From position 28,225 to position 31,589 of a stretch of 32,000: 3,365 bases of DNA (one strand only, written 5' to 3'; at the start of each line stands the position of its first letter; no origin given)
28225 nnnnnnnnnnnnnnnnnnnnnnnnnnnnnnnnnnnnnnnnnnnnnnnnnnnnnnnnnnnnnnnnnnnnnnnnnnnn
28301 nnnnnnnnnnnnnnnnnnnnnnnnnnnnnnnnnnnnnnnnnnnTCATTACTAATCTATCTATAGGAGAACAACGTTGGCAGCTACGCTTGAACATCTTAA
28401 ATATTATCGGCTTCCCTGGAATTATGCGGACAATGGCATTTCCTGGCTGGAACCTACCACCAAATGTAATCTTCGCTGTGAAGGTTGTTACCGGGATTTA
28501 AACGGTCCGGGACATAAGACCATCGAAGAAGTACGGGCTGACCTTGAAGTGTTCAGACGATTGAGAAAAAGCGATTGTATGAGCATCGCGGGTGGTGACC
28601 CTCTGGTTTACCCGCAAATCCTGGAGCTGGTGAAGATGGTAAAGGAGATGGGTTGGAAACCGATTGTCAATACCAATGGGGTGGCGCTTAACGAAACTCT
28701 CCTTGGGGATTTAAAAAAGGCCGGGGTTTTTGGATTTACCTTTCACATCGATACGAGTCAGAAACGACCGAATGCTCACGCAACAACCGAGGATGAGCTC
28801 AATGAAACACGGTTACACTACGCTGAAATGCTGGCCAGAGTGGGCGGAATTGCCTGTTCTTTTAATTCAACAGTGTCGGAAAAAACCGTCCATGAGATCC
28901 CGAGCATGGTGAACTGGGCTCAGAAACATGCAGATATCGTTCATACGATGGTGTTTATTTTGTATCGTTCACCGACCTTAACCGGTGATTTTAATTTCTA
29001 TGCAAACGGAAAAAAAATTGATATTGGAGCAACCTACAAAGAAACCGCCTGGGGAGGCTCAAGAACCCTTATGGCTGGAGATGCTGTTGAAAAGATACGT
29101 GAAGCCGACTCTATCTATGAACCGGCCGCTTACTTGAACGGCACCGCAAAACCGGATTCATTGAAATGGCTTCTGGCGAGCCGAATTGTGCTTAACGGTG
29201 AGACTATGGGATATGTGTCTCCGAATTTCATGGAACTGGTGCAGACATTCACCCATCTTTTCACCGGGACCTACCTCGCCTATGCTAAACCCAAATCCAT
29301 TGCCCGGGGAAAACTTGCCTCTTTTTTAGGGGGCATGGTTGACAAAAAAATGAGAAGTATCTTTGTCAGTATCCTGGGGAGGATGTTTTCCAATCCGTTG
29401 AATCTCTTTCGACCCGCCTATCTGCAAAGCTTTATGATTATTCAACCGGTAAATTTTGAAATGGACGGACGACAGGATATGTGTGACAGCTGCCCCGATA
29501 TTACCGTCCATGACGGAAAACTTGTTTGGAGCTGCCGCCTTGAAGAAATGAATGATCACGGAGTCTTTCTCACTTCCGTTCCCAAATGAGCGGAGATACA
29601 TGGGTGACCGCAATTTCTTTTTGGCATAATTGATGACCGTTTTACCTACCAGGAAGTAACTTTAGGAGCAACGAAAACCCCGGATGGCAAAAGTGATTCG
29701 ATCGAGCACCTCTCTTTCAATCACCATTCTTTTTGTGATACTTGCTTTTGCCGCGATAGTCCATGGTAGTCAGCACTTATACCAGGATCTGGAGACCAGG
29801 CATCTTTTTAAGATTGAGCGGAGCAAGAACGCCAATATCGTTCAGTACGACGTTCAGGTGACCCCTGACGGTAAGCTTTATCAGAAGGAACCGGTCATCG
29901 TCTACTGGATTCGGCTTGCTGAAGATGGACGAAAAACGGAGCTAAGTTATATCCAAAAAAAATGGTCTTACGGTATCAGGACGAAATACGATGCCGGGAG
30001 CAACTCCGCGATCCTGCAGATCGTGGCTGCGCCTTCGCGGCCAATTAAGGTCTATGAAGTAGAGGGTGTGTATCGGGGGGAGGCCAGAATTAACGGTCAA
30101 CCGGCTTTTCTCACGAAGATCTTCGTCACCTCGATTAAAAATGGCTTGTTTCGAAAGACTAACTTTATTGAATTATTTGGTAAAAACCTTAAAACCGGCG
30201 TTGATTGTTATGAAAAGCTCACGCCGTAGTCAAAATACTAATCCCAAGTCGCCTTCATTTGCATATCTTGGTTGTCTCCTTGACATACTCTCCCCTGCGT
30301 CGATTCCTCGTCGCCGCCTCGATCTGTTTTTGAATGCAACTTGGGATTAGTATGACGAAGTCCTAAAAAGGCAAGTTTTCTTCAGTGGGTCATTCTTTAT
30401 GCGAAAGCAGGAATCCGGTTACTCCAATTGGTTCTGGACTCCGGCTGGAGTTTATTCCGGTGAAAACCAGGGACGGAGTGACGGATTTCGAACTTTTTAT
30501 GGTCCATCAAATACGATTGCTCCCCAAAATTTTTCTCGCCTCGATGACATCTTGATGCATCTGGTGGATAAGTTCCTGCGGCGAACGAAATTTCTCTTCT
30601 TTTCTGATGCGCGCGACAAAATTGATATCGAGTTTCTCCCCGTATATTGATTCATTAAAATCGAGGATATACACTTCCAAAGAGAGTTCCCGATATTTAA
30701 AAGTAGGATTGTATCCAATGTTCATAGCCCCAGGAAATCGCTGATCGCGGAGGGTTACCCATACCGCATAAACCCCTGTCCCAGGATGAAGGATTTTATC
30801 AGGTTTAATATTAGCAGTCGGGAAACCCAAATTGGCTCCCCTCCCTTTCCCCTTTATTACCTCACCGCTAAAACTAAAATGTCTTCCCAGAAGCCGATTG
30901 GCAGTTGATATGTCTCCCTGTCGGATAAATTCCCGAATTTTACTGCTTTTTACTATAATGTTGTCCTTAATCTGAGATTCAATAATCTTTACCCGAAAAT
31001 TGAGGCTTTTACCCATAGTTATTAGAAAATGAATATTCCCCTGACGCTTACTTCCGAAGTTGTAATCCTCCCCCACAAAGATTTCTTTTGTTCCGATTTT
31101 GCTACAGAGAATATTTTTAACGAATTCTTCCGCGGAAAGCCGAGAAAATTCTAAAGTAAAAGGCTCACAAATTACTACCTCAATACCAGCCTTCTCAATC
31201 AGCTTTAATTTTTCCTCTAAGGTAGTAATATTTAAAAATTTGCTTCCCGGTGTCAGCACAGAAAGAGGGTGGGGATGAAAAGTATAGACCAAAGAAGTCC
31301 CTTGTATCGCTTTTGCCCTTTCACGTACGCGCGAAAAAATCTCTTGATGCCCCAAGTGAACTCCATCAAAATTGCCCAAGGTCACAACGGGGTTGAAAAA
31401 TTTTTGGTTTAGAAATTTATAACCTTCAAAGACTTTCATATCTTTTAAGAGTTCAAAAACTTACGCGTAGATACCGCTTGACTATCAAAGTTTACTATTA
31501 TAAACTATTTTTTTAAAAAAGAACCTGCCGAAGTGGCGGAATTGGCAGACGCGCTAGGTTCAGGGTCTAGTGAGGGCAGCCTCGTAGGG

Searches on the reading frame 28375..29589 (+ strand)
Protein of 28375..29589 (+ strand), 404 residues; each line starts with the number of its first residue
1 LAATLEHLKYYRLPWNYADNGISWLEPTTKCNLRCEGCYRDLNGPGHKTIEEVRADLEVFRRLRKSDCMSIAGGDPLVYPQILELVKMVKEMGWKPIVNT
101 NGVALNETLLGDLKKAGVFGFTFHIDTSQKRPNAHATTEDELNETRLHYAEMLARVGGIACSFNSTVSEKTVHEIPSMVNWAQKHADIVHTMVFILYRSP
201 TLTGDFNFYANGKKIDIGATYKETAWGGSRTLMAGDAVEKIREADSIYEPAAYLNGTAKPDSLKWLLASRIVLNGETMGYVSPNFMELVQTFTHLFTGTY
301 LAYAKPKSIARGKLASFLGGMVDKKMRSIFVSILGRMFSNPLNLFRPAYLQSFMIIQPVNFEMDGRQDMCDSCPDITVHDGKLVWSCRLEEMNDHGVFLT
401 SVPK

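Call 12: search_protein_families(library=pfam, proteins=[window:28375-29589:+], max_evalue=0.001)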
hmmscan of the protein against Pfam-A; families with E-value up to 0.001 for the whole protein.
window:28375-29589:+ (404 aa): 2 families
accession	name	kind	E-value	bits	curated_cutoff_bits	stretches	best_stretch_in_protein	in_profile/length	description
PF04055.27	Radical_SAM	-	4.9e-16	59.8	29.5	1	26-180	2-164/166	Radical SAM superfamily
PF13353.11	Fer4_12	-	4.3e-05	24.3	22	1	29-109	13-98/137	4Fe-4S single cluster domain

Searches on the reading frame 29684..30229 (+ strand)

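Call 12: search_protein_families(library=pfam, proteins=[window:29684-30229:+], max_evalue=0.001)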
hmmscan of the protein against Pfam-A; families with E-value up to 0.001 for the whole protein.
window:29684-30229:+ (181 aa): 1 family
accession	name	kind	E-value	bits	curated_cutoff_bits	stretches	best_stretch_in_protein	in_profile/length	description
PF16117.10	DUF4833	-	3.8e-32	111.8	23.1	1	42-178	1-138/138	Domain of unknown function (DUF4833)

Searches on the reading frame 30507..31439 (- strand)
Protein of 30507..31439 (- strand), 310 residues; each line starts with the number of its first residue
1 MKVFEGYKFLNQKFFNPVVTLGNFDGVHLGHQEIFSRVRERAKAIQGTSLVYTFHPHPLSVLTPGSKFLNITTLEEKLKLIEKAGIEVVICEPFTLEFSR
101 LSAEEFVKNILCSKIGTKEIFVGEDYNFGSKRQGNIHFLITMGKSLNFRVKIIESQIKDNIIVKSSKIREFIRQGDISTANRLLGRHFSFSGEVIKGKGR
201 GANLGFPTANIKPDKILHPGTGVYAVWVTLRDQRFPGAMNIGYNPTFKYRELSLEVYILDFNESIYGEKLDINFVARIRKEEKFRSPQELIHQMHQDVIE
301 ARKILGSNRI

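Call 12: search_protein_families(library=pfam, proteins=[window:30507-31439:-], max_evalue=0.001)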
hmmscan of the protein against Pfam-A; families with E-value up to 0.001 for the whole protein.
window:30507-31439:- (310 aa): 2 families
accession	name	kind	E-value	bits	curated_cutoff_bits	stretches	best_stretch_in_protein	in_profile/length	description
PF06574.18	FAD_syn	-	9.6e-48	162.4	27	1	17-166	8-157/158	FAD synthetase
PF01687.23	Flavokinase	-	1.6e-44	151.5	19.6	1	184-305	1-124/124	Riboflavin kinase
